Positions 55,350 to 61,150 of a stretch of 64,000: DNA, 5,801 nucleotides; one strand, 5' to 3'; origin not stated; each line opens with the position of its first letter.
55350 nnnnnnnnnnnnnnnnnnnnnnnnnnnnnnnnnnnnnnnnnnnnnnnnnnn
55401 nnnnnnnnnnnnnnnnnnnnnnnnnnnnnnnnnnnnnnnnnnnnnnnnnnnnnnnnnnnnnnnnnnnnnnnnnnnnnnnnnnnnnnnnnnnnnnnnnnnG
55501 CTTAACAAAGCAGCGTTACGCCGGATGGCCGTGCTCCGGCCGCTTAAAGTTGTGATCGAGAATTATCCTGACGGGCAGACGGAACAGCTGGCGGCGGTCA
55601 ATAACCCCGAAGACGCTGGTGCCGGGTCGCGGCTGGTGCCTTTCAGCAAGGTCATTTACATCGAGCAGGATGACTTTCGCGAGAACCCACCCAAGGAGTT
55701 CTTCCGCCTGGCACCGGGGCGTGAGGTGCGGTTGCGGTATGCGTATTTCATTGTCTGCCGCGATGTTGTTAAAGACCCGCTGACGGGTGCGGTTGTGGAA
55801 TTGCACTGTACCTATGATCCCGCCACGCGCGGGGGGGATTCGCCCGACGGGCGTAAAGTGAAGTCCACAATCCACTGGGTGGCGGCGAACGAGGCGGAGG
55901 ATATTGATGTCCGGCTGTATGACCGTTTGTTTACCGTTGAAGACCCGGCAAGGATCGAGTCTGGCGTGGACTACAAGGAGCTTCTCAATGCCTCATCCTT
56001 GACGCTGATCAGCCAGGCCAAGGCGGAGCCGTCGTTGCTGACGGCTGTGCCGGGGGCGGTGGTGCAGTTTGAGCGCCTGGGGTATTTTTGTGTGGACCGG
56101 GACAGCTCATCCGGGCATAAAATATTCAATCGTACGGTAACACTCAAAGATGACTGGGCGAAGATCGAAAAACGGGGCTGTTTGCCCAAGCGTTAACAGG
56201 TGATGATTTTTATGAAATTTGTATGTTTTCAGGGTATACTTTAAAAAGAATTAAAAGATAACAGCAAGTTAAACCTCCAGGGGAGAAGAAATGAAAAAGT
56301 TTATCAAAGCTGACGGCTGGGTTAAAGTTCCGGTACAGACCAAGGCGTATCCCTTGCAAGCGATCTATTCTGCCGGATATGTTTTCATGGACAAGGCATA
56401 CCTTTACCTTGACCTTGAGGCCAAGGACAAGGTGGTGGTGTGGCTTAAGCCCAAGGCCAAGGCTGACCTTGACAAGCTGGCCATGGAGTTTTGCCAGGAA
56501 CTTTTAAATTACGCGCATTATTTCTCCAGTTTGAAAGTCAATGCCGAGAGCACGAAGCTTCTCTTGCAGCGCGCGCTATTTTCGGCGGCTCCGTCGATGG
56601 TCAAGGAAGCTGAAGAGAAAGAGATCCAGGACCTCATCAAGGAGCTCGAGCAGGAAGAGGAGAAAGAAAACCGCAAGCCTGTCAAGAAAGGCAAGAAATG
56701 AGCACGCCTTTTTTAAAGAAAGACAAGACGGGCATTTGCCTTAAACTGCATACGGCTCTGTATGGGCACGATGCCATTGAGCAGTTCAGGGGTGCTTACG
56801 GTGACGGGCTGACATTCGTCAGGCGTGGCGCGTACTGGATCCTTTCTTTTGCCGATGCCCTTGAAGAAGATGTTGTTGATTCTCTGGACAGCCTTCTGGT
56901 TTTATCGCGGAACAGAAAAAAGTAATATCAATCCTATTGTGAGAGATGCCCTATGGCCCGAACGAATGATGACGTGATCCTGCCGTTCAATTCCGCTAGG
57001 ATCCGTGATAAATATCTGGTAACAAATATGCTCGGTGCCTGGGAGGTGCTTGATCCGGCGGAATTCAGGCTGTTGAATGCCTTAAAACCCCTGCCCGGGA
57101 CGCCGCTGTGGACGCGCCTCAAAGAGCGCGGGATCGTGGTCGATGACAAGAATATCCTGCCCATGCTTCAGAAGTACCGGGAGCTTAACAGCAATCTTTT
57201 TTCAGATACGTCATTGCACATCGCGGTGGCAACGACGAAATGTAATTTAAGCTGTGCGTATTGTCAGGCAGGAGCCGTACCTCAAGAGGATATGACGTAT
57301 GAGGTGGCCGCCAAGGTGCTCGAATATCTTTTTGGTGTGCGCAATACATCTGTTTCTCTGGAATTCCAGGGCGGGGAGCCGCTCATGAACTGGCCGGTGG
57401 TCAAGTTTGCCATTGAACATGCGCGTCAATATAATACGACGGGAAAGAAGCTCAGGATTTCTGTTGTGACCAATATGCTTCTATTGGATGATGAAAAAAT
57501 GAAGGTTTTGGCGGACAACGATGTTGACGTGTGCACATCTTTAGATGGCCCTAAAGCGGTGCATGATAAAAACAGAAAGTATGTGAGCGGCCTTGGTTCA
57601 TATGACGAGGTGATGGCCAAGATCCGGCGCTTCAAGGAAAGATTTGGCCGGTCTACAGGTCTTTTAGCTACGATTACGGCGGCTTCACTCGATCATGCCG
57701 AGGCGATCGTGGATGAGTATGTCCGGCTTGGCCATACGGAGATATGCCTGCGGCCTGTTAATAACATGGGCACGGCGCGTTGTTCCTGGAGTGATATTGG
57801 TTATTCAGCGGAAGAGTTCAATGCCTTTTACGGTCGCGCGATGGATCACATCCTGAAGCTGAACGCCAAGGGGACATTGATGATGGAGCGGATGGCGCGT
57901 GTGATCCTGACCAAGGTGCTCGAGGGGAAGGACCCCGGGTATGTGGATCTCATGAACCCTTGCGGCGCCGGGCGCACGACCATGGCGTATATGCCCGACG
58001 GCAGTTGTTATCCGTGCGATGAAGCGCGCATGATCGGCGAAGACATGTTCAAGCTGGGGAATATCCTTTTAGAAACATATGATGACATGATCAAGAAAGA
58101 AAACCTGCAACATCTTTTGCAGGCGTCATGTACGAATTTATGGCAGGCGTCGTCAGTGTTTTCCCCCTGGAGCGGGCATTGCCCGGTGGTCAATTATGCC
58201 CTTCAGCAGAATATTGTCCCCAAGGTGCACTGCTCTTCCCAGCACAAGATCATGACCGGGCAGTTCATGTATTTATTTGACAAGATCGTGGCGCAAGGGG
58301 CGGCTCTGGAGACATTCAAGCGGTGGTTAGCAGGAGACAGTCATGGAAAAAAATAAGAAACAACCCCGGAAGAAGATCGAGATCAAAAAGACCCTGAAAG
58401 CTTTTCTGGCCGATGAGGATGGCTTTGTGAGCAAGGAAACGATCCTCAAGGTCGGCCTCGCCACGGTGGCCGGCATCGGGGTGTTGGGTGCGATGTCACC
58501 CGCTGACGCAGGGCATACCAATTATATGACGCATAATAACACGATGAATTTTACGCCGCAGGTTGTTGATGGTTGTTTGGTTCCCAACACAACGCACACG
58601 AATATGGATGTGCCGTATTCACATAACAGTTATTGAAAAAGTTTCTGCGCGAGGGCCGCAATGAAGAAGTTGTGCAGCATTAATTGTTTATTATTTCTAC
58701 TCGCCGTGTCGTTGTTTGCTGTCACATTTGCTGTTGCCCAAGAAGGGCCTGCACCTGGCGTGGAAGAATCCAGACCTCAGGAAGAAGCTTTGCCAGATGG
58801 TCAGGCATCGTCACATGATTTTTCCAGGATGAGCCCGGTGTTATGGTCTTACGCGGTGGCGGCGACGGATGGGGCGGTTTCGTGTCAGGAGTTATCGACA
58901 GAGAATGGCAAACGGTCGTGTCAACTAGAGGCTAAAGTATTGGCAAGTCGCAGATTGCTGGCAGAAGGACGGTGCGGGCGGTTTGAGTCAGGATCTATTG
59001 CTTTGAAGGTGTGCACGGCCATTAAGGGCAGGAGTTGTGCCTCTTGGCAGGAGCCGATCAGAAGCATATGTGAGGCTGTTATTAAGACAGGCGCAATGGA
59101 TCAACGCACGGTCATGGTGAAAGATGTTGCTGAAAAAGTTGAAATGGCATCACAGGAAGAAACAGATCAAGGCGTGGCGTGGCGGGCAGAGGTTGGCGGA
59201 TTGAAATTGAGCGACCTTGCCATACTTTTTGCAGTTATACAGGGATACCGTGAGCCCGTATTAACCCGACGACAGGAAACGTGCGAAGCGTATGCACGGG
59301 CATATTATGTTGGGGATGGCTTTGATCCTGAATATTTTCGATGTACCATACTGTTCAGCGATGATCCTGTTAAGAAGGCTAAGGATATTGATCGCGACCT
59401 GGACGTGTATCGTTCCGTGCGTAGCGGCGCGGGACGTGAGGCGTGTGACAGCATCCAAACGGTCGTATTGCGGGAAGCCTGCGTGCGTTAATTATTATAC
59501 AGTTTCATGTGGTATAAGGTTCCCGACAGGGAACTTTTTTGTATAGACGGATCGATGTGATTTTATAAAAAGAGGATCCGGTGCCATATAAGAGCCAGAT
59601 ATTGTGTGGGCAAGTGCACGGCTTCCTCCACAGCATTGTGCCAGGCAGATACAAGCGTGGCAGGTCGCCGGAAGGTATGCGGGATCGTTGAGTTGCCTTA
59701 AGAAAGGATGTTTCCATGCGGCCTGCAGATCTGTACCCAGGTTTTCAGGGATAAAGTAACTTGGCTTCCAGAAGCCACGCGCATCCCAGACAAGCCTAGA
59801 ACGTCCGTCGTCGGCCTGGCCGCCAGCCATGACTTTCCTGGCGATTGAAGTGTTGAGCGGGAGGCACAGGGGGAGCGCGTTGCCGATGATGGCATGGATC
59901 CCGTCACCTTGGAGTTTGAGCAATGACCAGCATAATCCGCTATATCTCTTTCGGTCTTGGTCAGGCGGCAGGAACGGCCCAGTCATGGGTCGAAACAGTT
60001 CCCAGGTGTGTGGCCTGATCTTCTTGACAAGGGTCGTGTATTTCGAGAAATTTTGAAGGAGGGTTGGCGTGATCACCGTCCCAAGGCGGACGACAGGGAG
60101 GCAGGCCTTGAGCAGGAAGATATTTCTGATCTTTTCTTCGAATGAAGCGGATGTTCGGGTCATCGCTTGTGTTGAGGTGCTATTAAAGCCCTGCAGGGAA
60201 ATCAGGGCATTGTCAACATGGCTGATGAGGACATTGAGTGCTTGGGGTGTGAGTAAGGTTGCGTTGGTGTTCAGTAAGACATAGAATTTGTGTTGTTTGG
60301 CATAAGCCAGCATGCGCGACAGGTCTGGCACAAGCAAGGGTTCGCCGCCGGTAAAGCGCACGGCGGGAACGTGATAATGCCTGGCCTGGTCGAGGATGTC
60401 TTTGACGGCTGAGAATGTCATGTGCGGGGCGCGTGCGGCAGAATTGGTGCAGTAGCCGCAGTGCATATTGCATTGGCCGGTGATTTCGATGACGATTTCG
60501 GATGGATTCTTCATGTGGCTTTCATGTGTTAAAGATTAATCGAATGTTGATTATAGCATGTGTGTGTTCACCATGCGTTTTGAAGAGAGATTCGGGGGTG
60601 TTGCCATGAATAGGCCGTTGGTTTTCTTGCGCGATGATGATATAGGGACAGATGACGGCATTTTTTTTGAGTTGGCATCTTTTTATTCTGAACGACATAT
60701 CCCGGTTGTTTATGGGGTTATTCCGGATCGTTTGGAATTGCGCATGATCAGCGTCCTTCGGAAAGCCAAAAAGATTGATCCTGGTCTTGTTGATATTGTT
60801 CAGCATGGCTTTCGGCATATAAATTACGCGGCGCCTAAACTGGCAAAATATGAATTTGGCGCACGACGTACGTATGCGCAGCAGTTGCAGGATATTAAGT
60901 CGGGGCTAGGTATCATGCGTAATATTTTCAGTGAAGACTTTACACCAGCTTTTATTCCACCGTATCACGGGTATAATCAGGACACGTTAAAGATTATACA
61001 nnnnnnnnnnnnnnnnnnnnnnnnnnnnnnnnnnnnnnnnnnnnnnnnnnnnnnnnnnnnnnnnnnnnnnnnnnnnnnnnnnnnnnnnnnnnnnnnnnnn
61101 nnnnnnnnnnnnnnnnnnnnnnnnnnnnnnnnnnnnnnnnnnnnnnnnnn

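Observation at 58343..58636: Candidate precursor peptide with H-T-N / H-N-N / H-T-N / H-N-S repeats overlapping the first rSAM gene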

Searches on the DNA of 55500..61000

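Call 63: search_rna_families(source=window, start=55500, end=61000, threshold=evalue, max_evalue=1)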
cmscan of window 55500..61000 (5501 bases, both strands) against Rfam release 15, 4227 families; matches with E-value up to 1: 0.
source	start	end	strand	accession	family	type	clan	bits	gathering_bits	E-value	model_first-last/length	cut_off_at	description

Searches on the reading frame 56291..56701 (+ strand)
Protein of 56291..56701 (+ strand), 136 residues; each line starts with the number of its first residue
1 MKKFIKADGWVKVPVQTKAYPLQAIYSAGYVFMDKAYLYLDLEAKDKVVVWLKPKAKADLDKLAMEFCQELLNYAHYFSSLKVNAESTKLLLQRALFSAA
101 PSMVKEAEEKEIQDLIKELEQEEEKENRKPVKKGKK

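Call 3: search_protein_families(library=ncbifam, proteins=[window:56291-56701:+], max_evalue=0.01)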
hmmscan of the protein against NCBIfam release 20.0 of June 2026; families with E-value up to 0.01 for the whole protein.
window:56291-56701:+ (136 aa): 1 family
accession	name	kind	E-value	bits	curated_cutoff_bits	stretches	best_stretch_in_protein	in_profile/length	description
TIGR03976.1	chp_LLNDYxLRE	equivalog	2.8e-08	34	50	1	16-76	2-64/90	His-Xaa-Ser system protein HxsD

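Call 4: search_protein_families(library=pfam, proteins=[window:56291-56701:+], max_evalue=0.01)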
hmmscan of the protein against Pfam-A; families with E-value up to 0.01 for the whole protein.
window:56291-56701:+ (136 aa): 0 families

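Call 13: search_protein_families(library=padloc, proteins=[window:56291-56701:+], max_evalue=0.01)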
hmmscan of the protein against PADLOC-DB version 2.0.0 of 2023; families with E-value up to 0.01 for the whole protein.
window:56291-56701:+ (136 aa): 0 families

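Call 69: search_solved_structures(query=window:56291-56698:+, max_evalue=1)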
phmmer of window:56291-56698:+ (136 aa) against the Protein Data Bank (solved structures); distinct sequences matched with E-value up to 1: 4.
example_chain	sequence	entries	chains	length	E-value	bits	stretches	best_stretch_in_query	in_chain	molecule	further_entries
4zv6_A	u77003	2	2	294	0.05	17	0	96-127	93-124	AlphaRep-7 | alpha-Rep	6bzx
6n7m_A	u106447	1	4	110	0.31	14.4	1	91-130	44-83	Hypothetical Protein CD630_05490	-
9rhz_A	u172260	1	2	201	0.45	13.9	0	96-123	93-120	ALPHAREP bE5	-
8aw4_A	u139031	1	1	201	0.91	12.9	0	96-123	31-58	ALPHAREP bB-E3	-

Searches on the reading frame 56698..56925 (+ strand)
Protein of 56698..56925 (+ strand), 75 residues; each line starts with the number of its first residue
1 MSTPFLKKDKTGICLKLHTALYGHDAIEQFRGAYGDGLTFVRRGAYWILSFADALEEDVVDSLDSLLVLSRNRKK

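Call 3: search_protein_families(library=ncbifam, proteins=[window:56698-56925:+], max_evalue=0.01)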
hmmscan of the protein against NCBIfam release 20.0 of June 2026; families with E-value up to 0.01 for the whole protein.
window:56698-56925:+ (75 aa): 1 family
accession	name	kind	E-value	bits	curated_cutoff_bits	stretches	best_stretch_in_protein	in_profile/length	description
NF038315.1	HxsD_rel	equivalog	0.0016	18.6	41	1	15-58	1-45/62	HxsD-like protein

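Call 4: search_protein_families(library=pfam, proteins=[window:56698-56925:+], max_evalue=0.01)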
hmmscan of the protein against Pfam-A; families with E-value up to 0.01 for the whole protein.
window:56698-56925:+ (75 aa): 0 families

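Call 13: search_protein_families(library=padloc, proteins=[window:56698-56925:+], max_evalue=0.01)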
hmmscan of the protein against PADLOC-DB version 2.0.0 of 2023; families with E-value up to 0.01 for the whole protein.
window:56698-56925:+ (75 aa): 0 families
